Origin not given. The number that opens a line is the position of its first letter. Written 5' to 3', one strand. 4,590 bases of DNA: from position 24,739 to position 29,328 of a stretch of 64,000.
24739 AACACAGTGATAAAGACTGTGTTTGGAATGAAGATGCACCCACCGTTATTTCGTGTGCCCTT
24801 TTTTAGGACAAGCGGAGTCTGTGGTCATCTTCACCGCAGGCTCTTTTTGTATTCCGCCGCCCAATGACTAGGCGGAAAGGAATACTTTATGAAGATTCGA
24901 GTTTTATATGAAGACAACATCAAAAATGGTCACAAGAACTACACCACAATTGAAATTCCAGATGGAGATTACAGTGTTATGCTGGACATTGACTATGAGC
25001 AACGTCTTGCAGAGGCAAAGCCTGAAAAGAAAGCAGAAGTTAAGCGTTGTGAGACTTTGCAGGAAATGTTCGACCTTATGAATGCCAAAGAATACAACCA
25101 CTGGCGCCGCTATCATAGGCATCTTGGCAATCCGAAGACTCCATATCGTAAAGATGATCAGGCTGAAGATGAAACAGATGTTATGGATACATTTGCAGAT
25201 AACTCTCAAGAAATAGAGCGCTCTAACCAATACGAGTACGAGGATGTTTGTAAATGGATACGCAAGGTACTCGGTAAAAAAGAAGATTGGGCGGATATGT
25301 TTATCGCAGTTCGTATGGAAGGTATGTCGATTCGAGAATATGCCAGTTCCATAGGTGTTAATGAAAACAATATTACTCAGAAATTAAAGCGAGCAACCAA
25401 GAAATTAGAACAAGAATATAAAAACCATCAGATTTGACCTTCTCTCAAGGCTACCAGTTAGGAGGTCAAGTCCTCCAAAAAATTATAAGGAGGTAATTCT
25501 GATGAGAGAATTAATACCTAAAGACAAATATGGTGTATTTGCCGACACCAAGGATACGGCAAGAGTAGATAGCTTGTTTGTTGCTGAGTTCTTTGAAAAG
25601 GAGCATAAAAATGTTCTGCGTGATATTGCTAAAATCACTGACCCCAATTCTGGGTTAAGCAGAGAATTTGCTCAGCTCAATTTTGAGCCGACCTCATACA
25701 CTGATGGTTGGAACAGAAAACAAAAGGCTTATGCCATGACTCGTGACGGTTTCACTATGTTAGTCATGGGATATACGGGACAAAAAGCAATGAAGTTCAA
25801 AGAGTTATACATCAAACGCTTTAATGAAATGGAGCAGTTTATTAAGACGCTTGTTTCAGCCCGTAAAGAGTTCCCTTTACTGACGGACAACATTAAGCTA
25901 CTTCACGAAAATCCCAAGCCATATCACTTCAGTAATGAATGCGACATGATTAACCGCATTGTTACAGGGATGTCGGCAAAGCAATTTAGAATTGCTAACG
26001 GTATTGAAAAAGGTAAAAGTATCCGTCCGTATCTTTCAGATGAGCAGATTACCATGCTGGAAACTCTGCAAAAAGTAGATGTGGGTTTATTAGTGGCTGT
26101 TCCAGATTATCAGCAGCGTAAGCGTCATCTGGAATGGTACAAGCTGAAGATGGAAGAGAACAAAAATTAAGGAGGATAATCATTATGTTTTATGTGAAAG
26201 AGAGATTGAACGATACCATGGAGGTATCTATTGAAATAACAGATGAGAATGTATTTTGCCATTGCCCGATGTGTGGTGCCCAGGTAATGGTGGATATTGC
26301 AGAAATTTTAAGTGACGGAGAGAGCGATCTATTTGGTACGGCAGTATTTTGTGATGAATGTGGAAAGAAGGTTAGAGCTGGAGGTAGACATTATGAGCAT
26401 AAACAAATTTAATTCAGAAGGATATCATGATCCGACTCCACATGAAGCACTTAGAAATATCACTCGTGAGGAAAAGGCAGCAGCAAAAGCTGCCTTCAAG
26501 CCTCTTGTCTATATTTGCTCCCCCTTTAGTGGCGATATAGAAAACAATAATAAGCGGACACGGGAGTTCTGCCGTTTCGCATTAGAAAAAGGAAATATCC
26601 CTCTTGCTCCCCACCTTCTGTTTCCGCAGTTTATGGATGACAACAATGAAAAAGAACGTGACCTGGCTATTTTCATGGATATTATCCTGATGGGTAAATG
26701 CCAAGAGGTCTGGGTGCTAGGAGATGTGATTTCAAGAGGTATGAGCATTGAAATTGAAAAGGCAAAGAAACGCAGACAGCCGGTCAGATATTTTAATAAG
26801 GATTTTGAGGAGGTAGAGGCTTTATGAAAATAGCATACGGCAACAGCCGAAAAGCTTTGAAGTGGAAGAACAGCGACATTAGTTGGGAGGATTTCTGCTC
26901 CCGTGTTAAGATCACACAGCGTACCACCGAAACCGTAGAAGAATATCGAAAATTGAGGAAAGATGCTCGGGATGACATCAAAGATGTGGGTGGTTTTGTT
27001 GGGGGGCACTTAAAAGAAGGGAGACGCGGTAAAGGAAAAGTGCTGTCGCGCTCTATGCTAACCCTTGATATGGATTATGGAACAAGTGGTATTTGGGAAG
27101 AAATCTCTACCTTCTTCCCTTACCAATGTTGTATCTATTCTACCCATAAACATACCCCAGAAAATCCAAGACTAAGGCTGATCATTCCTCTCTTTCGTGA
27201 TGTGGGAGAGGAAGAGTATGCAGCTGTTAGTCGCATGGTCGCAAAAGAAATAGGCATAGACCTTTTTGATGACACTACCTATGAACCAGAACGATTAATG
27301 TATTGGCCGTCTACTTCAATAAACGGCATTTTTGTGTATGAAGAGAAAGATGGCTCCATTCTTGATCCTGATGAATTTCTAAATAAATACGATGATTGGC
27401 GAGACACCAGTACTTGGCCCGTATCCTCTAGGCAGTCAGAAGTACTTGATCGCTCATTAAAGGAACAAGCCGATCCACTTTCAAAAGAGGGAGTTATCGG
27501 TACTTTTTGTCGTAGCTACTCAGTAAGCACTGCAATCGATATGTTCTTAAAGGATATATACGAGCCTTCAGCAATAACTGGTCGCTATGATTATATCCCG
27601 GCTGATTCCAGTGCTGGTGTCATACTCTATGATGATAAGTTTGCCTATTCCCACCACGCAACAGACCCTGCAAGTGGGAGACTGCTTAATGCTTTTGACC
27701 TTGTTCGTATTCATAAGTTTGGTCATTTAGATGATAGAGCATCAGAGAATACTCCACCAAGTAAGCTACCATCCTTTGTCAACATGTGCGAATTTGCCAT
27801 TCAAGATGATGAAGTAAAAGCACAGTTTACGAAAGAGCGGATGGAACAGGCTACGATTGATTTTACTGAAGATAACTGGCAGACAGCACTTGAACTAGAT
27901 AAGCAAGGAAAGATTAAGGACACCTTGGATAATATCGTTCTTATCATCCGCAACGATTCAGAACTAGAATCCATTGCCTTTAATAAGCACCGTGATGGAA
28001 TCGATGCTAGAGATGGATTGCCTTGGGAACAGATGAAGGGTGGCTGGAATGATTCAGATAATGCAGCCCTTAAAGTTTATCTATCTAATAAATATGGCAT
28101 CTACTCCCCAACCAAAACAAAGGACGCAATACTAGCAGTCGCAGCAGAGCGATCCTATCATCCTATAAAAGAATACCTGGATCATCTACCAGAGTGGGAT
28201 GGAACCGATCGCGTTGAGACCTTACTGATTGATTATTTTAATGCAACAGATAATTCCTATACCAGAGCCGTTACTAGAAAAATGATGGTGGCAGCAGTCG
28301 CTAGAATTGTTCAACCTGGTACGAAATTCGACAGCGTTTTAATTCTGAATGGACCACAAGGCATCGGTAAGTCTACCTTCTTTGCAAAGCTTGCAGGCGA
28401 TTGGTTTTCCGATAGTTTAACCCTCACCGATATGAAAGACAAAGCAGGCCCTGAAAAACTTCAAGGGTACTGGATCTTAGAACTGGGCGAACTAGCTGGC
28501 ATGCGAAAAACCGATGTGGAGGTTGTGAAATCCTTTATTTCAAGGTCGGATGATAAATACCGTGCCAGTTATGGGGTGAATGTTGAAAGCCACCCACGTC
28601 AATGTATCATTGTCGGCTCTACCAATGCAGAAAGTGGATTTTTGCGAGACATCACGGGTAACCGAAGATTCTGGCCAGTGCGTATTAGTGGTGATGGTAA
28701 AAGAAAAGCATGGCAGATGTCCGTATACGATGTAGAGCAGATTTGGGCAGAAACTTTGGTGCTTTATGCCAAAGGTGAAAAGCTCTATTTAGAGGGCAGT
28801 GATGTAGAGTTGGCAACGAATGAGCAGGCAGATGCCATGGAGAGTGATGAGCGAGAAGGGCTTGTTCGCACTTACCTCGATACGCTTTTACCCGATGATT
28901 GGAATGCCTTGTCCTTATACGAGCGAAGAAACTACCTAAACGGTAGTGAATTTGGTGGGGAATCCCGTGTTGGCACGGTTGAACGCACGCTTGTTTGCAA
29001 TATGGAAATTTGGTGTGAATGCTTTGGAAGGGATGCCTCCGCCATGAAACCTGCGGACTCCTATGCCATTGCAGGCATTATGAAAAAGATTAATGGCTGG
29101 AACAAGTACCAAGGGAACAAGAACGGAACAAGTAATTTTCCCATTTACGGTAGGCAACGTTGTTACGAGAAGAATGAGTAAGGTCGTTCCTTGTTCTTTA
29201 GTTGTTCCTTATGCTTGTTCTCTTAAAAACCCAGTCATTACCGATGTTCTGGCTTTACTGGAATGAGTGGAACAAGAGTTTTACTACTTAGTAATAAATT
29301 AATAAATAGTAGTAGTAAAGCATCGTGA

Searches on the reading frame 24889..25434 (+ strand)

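Call 64: search_protein_families(library=pfam, proteins=[window:24889-25434:+])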
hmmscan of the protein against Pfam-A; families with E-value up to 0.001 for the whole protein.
window:24889-25434:+ (182 aa): 1 family
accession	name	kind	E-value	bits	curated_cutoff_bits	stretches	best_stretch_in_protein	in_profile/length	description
PF08281.18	Sigma70_r4_2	-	2.9e-05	24.1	25.7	1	137-173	18-54/54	Sigma-70, region 4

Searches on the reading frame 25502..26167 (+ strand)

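Call 64: search_protein_families(library=pfam, proteins=[window:25502-26167:+])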
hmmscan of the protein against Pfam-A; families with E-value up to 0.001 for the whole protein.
window:25502-26167:+ (222 aa): 1 family
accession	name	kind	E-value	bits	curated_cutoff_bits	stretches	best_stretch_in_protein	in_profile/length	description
PF09669.15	Phage_pRha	-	6.9e-36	123.1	29.9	1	22-112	1-91/91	Phage regulatory protein Rha (Phage_pRha)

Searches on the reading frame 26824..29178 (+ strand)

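Call 64: search_protein_families(library=pfam, proteins=[window:26824-29178:+])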
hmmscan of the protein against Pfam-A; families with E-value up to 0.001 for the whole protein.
window:26824-29178:+ (785 aa): 2 families
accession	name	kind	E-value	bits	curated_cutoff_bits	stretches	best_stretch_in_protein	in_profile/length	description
PF05272.17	VapE-like_dom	-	5.6e-77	258.5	25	1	453-671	2-215/217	Virulence-associated protein E-like domain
PF19263.5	DUF5906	-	9e-06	26.8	27.6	1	508-615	1-114/114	Family of unknown function (DUF5906)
